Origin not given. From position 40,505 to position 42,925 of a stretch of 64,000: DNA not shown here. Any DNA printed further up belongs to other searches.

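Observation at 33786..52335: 18.5-kb multiheme-cytochrome / beta-barrel supercluster: a complete candidate extracellular electron-transfer conduit bracketed by hemA and ccsBA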

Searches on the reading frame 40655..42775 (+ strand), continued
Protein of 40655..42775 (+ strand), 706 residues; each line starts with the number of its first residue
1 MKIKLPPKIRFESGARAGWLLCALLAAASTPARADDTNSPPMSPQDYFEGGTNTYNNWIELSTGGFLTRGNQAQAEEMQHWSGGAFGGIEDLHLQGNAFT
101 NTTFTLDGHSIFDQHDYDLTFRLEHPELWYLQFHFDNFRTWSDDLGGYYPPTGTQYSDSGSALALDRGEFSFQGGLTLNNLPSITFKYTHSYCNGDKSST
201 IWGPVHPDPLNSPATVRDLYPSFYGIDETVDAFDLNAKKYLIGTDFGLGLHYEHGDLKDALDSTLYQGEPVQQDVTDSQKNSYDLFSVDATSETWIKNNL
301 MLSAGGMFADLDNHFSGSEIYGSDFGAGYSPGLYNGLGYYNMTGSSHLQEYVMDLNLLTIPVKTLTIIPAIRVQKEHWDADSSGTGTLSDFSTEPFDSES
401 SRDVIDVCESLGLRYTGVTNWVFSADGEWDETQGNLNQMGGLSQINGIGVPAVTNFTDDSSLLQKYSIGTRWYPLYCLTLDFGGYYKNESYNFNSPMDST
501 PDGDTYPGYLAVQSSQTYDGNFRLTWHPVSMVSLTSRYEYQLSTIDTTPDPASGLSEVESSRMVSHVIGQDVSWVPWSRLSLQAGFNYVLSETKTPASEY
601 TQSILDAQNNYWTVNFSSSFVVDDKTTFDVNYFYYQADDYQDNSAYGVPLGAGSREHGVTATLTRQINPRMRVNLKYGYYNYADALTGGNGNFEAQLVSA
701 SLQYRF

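Call 85: search_protein_families(library=pfam, proteins=[P0480, P0488, P0489, P0490, P0496, P0497, P0499, P0501, P0505, P0510], max_evalue=1)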
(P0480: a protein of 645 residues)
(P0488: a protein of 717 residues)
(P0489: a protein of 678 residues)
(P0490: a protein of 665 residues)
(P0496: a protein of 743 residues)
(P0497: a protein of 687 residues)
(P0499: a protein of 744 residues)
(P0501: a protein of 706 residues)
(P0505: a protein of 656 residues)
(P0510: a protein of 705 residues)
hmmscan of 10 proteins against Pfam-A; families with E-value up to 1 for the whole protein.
P0480 (645 aa): 0 families

P0488 (717 aa): 1 family
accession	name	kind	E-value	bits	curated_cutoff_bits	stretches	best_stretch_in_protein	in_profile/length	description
PF10879.14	DUF2674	-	0.063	13.3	27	1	435-467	19-51/61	Protein of unknown function (DUF2674)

P0489 (678 aa): 2 families
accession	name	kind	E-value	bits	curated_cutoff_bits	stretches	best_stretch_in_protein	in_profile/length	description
PF13609.12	Porin_4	-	0.0019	18.5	27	1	507-654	185-307/310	Gram-negative porin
PF13505.12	OMP_b-brl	-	0.024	15.3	28.7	1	579-673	80-172/175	Outer membrane protein beta-barrel domain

P0490 (665 aa): 1 family
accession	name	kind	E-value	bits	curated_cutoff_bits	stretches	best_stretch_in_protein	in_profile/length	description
PF13505.12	OMP_b-brl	-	0.32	11.6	28.7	1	531-623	89-172/175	Outer membrane protein beta-barrel domain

P0496 (743 aa): 0 families

P0497 (687 aa): 1 family
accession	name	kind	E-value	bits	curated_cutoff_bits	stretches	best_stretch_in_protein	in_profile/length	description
PF03895.21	YadA_anchor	-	0.12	12.9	22.7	0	637-671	21-55/60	YadA-like membrane anchor domain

P0499 (744 aa): 0 families

P0501 (706 aa): 1 family
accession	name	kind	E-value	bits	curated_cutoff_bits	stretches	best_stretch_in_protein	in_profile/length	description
PF10677.15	DUF2490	-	0.042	14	29.8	0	266-303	25-60/186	Protein of unknown function (DUF2490)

P0505 (656 aa): 1 family
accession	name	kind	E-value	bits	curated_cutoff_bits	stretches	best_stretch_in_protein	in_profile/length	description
PF03895.21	YadA_anchor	-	0.077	13.5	22.7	1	609-639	24-52/60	YadA-like membrane anchor domain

P0510 (705 aa): 1 family
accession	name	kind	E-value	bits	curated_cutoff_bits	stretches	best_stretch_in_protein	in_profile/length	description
PF13505.12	OMP_b-brl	-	0.31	11.6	28.7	0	666-705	140-175/175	Outer membrane protein beta-barrel domain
